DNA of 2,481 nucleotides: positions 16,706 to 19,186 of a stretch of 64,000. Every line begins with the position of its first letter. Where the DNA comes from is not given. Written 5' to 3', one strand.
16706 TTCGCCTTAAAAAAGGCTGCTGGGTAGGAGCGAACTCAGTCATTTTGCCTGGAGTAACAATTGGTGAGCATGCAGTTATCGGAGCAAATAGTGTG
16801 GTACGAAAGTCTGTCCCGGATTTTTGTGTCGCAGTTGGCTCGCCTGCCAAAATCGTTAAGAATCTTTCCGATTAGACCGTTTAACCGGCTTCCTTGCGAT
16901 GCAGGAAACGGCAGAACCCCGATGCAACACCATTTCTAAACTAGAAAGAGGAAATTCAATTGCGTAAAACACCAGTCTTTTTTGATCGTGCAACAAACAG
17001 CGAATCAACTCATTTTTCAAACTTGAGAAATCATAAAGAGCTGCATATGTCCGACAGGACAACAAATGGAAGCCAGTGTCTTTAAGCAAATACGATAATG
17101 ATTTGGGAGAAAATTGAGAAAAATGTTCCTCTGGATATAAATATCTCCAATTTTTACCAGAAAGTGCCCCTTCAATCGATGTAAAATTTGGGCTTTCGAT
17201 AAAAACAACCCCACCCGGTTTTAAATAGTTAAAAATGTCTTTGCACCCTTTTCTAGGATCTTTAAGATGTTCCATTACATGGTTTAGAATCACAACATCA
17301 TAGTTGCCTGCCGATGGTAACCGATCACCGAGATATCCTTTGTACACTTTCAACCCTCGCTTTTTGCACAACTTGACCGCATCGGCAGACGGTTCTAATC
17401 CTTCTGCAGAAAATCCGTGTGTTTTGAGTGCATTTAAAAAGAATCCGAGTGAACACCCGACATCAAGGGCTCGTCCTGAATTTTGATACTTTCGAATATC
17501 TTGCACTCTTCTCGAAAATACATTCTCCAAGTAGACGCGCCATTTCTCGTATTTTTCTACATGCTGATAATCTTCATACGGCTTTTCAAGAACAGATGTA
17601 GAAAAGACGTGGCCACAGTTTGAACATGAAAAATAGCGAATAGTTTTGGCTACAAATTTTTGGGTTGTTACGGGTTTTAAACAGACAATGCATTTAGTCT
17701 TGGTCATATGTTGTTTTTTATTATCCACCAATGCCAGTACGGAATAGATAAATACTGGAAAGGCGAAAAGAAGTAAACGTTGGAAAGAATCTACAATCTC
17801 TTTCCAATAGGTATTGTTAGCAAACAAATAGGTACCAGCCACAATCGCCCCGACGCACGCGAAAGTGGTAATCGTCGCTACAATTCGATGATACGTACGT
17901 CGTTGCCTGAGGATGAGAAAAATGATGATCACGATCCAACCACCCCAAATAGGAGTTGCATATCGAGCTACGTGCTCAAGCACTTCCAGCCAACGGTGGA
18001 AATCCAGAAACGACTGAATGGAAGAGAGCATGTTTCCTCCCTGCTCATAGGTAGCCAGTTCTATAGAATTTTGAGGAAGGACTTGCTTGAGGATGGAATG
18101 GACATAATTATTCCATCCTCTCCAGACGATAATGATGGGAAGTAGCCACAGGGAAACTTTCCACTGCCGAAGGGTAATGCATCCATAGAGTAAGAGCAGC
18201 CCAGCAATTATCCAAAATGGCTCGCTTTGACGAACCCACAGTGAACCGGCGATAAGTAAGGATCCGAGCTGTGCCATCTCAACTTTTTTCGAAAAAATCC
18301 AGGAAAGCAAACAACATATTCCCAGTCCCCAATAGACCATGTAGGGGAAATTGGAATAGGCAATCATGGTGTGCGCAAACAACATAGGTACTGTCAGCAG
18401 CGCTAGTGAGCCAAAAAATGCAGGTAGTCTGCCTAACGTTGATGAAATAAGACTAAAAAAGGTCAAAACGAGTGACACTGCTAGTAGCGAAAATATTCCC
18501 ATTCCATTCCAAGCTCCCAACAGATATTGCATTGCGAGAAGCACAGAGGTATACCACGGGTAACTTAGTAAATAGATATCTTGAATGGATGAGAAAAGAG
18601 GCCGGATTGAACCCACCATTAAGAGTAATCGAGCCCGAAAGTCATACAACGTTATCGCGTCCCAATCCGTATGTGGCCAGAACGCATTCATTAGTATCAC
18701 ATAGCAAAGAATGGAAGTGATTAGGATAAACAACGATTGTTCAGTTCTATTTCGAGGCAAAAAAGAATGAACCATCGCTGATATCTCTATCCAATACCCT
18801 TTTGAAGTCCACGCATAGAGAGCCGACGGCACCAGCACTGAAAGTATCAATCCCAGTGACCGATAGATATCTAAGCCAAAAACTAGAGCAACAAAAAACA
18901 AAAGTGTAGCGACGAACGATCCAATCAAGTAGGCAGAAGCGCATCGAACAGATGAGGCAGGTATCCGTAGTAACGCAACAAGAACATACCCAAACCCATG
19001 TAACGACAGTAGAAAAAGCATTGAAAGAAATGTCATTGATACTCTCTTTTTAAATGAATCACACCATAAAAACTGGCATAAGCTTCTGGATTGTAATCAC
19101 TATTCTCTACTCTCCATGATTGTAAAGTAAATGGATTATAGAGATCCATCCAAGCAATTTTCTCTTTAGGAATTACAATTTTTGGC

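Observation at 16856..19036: GT-C-like membrane domain fused to a zinc-ribbon SAM methyltransferase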

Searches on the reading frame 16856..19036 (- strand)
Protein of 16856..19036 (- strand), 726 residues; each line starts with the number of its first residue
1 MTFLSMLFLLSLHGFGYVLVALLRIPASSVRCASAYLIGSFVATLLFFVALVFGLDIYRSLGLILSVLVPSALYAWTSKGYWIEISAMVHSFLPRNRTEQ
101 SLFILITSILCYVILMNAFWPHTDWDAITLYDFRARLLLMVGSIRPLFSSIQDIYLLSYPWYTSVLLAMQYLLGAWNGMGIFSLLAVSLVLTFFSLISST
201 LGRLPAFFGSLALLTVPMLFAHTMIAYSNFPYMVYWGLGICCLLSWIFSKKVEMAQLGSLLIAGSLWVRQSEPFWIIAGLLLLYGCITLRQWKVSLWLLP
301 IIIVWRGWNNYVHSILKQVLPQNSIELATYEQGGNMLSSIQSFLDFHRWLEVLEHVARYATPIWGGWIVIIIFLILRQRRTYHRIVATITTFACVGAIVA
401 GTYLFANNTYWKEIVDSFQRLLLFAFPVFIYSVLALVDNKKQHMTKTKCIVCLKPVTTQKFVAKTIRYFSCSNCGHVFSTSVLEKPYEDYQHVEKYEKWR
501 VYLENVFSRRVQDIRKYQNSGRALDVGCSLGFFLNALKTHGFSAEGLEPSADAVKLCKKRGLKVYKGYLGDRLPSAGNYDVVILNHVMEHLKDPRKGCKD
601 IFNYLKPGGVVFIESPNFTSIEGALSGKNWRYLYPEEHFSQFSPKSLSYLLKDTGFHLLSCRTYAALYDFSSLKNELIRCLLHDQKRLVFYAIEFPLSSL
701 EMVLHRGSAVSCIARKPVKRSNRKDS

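Call 3: search_protein_families(library=pfam, proteins=[window:16856-19036:-], max_evalue=0.01)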
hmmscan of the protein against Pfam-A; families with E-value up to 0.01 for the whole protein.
window:16856-19036:- (726 aa): 6 families
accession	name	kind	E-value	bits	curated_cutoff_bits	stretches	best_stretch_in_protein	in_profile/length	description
PF13489.12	Methyltransf_23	-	7.6e-27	94.5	27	1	507-660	9-163/164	Methyltransferase domain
PF08241.18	Methyltransf_11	-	5.6e-12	46.6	21.2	1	524-613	1-95/95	Methyltransferase domain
PF08242.18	Methyltransf_12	-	7.2e-11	43.1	30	1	524-611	1-98/98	Methyltransferase domain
PF13847.12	Methyltransf_31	-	1.2e-10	41.7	27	1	522-617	6-113/145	Methyltransferase domain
PF07021.18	MetW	-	4.1e-10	40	21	1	519-618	13-112/193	Methionine biosynthesis protein MetW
PF13649.12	Methyltransf_25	-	1.7e-08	35.5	27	1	524-609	2-97/97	Methyltransferase domain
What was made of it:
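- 17057..17518 (-): Class I SAM methyltransferase core (Methyltransf_23), residues 507-660. Call 3 (E 7.6e-27).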

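Call 4: search_protein_families(library=ncbifam, proteins=[window:16856-19036:-], max_evalue=0.01)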
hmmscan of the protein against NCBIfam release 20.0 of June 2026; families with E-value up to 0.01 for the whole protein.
window:16856-19036:- (726 aa): 5 families
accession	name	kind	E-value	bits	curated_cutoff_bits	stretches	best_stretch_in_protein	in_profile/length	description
TIGR01983.1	UbiG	equivalog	6.9e-10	38.6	102.95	1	509-617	39-155/228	bifunctional 2-polyprenyl-6-hydroxyphenol methylase/3-demethylubiquinol 3-O-methyltransferase UbiG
TIGR02081.1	metW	equivalog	7.8e-09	35.3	189.5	1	519-618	13-112/194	methionine biosynthesis protein MetW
TIGR04345.1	ovoA_Cterm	equivalog_domain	8.1e-08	32.1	170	1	575-651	131-206/242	putative 4-mercaptohistidine N1-methyltransferase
NF045667.1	MTase_DVU1556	equivalog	1.5e-07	31.1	155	1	509-614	12-120/213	DVU_1556 family methyltransferase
TIGR00452.1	TIGR00452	equivalog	0.0035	16.2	275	0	507-639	106-245/316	tRNA 5-methoxyuridine(34)/uridine 5-oxyacetic acid(34) synthase CmoB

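Call 7: find_homologous_proteins(query=window:16856-19036:-, max_evalue=0.001)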
Query window:16856-19036:- (726 aa): 18 proteins with E <= 0.001 among 8000 candidates.
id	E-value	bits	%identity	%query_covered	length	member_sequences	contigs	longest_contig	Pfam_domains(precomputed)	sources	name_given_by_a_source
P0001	1.2e-196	674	65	61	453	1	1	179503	-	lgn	-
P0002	3.4e-194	666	65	60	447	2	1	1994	-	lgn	-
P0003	1.7e-189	650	65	61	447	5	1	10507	-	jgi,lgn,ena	-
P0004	2.7e-180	620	62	60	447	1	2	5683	-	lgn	-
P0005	1.7e-103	366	42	61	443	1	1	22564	-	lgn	-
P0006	9.6e-91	324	38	59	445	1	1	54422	-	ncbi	-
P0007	1.1e-32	132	29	49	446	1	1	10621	-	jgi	-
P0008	1.1e-28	118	34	47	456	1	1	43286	-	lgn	-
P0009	2.0e-28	118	25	49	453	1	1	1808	-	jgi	-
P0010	3.0e-28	117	28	49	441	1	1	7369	-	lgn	-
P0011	4.2e-27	113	30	46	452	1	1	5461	-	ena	-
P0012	1.6e-26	111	29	43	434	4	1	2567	-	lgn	-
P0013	1.7e-26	111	30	45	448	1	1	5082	-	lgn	-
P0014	1.3e-23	102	27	55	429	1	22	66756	-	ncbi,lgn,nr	ncbi:MAG: hypothetical protein DPW11_00805 [bacterium]|nr:hypothetical protein [Candidatus Microgeno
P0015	6.4e-22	96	26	57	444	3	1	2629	-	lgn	-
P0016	2.2e-20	91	28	49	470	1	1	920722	-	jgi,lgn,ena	jgi:hypothetical protein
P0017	1.3e-12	65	29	29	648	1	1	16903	PF13489.13,PF13649.13,PF08241.19,PF08242.19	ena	-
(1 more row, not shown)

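Call 8: find_encoding_contigs(protein=P0001, flank=8000, max_places=3)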
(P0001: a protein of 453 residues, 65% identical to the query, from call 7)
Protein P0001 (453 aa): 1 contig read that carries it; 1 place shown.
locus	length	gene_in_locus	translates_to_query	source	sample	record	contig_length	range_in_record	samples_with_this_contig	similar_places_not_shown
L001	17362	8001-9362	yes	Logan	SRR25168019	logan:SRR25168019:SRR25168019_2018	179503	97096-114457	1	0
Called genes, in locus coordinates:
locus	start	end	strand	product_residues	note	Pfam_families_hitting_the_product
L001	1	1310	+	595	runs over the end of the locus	-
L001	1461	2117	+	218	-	PF00535:Glycos_transf_2, PF10111:Glyco_tranf_2_2 (weak)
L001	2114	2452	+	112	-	PF10066:DUF2304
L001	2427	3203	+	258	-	PF00535:Glycos_transf_2, PF10111:Glyco_tranf_2_2, PF13641:Glyco_tranf_2_3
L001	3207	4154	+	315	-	PF01073:3Beta_HSD, PF01370:Epimerase, PF02719:Polysacc_synt_2 (faint), PF16363:GDP_Man_Dehyd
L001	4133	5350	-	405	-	PF13231:PMT_2 (weak)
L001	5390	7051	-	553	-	PF26626:DUF8201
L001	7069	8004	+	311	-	-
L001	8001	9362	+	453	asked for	-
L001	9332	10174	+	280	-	PF13489:Methyltransf_23, PF07021:MetW, PF13847:Methyltransf_31, PF08241:Methyltransf_11, PF08242:Methyltransf_12, PF13649:Methyltransf_25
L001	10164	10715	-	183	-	PF25087:GMPPB_C (faint), PF25084:LbH_EIF2B (faint), PF00132:Hexapep, PF14602:Hexapep_2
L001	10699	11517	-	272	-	PF00535:Glycos_transf_2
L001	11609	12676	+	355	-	PF13439:Glyco_transf_4, PF00534:Glycos_transf_1, PF13692:Glyco_trans_1_4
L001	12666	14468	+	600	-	-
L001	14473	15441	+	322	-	PF13641:Glyco_tranf_2_3, PF00535:Glycos_transf_2, PF13506:Glyco_transf_21 (weak), PF13632:Glyco_trans_2_3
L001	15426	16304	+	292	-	PF01209:Ubie_methyltran, PF13489:Methyltransf_23, PF07021:MetW (weak), PF13847:Methyltransf_31, PF08241:Methyltransf_11, PF08242:Methyltransf_12, PF13649:Methyltransf_25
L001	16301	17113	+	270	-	PF00535:Glycos_transf_2, PF10111:Glyco_tranf_2_2, PF13641:Glyco_tranf_2_3, PF13632:Glyco_trans_2_3 (faint)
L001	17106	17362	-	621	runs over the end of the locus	PF13522:GATase_6, PF13537:GATase_7, PF12481:DUF3700 (weak), PF00733:Asn_synthase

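Call 9: find_encoding_contigs(protein=P0003, flank=8000, max_places=3)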
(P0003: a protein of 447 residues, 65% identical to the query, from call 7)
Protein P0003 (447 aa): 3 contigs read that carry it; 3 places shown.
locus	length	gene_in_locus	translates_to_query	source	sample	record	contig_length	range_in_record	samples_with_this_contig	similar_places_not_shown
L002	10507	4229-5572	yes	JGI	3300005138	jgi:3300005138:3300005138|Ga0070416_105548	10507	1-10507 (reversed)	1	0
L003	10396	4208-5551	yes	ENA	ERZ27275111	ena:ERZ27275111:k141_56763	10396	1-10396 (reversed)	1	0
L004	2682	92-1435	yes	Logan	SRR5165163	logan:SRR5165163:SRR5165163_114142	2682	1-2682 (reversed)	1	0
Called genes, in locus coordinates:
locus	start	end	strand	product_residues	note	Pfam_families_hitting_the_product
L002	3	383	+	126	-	?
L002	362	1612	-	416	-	PF13231:PMT_2 (weak)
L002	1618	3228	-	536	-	PF26626:DUF8201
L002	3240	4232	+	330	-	-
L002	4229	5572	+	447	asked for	-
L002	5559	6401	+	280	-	PF13489:Methyltransf_23, PF07021:MetW, PF13847:Methyltransf_31, PF08241:Methyltransf_11, PF08242:Methyltransf_12, PF13649:Methyltransf_25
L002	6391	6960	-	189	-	PF25084:LbH_EIF2B (faint), PF25087:GMPPB_C (faint), PF00132:Hexapep, PF14602:Hexapep_2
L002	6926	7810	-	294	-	PF00535:Glycos_transf_2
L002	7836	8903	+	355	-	PF00534:Glycos_transf_1, PF13692:Glyco_trans_1_4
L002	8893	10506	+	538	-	?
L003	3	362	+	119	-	?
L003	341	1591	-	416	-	PF13231:PMT_2 (weak)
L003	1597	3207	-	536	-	PF26626:DUF8201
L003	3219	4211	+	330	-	-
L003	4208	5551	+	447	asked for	-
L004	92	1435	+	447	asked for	-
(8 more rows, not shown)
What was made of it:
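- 16324..16875 (+): Convergent hexapeptide (WbbJ/WcaF-like) sugar O-acetyltransferase. Its 3' end overlaps the ORF's 3' end by 20 nt. It is syntenic in all relatives. Calls 3, 4, 8, 9.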

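Call 14: find_encoding_contigs(protein=P0005, flank=6000, max_places=2)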
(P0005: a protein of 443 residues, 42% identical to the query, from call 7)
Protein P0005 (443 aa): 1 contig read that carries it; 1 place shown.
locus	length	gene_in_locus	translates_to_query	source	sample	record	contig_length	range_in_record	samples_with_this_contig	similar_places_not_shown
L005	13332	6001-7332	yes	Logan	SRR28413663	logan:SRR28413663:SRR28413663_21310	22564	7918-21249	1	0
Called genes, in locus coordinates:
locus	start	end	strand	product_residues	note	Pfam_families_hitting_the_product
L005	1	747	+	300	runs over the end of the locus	PF01073:3Beta_HSD, PF01370:Epimerase, PF04321:RmlD_sub_bind, PF05368:NmrA, PF07993:NAD_binding_4 (faint), PF13460:NAD_binding_10, PF16363:GDP_Man_Dehyd, PF02719:Polysacc_synt_2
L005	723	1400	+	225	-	PF00535:Glycos_transf_2, PF10111:Glyco_tranf_2_2 (weak)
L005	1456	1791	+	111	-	PF10066:DUF2304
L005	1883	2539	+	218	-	PF00535:Glycos_transf_2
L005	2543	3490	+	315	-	PF01073:3Beta_HSD (weak), PF01370:Epimerase, PF16363:GDP_Man_Dehyd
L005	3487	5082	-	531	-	PF26626:DUF8201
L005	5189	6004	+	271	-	-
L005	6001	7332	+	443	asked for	-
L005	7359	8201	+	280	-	PF13489:Methyltransf_23, PF07021:MetW, PF13847:Methyltransf_31, PF08241:Methyltransf_11, PF08242:Methyltransf_12, PF13649:Methyltransf_25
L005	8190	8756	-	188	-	PF25084:LbH_EIF2B (faint), PF25087:GMPPB_C (faint), PF00132:Hexapep, PF14602:Hexapep_2 (weak)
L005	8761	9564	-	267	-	PF00535:Glycos_transf_2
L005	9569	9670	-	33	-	-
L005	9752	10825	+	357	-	PF13439:Glyco_transf_4, PF00534:Glycos_transf_1, PF13692:Glyco_trans_1_4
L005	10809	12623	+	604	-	-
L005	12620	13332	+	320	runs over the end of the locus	PF13641:Glyco_tranf_2_3, PF00535:Glycos_transf_2, PF13632:Glyco_trans_2_3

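Call 15: find_encoding_contigs(protein=P0006, flank=6000, max_places=2)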
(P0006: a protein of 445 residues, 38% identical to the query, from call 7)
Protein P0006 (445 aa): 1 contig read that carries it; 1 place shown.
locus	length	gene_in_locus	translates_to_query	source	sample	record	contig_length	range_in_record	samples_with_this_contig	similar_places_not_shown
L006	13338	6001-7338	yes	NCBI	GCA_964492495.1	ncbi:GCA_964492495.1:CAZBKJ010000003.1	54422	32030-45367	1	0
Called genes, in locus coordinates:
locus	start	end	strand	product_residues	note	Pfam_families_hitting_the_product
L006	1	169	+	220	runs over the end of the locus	PF00535:Glycos_transf_2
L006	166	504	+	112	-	PF10066:DUF2304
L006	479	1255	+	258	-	PF00535:Glycos_transf_2, PF10111:Glyco_tranf_2_2, PF13641:Glyco_tranf_2_3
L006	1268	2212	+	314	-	PF01073:3Beta_HSD (faint), PF01370:Epimerase, PF16363:GDP_Man_Dehyd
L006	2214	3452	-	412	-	PF13231:PMT_2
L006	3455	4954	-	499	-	PF26626:DUF8201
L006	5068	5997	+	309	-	-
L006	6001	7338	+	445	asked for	-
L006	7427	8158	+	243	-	PF13489:Methyltransf_23, PF07021:MetW, PF13847:Methyltransf_31, PF08241:Methyltransf_11, PF08242:Methyltransf_12, PF13649:Methyltransf_25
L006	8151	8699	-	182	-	PF25087:GMPPB_C (faint), PF21711:DCTN5 (faint), PF25084:LbH_EIF2B (faint), PF00132:Hexapep, PF14602:Hexapep_2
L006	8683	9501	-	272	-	PF00535:Glycos_transf_2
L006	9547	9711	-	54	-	-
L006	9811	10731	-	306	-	PF00056:Ldh_1_N, PF02866:Ldh_1_C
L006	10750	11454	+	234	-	PF00027:cNMP_binding (weak), PF13545:HTH_Crp_2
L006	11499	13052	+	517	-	PF07884:VKOR, PF01180:DHO_dh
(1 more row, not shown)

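Call 18: search_protein_representatives(protein=window:16856-19036:-)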
Query: 726 residues. Proteins with E-value up to 0.001 (for the whole library): 56586; up to 1e-10: 15910; up to 1e-30: 54. The best 150 are listed.
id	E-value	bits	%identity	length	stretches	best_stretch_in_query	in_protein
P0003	5.3e-190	650.1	66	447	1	1-442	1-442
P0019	7.7e-154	530.5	81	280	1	444-723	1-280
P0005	5.3e-104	365.8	43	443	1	3-440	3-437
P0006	3.0e-91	323.6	39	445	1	1-435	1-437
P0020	6.1e-63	230.0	43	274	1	449-716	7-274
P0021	4.1e-54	200.8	38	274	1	444-716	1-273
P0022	5.3e-46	174.0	34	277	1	448-716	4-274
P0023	1.9e-45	172.2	32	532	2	443-716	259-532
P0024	6.6e-44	167.1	35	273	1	448-715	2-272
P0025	1.3e-42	162.8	36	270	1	464-716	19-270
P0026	1.4e-42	162.7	32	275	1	448-716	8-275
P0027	2.6e-41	158.5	31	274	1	448-716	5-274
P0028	1.2e-40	156.3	36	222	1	446-663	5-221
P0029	4.9e-39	151.0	37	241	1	446-662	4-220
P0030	1.0e-38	149.9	29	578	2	448-670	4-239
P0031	1.4e-37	146.2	33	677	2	506-657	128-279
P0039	5.5e-35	137.6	31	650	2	508-657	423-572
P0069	9.1e-31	123.6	31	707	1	440-716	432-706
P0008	3.5e-29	118.4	32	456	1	6-433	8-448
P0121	3.9e-27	111.6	29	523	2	440-673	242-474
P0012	5.0e-27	111.3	28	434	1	4-432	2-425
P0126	7.7e-27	110.6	32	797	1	464-659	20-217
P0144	4.1e-26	108.3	33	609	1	449-677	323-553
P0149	4.5e-26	108.1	35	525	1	441-659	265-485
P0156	5.6e-26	107.8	33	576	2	517-693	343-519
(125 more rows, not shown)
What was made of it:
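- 17705..17707 (-): ATG of Met444, the ancestral start codon of the methyltransferase gene, retained inside the fused ORF. Call 18: residue 1 of the 280-aa stand-alone P0019 (81% identity) aligns to query residue 444.
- On Conserved multidomain (fusion) protein family: 0 of the best 150 among 1.84 billion representatives (call 18).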
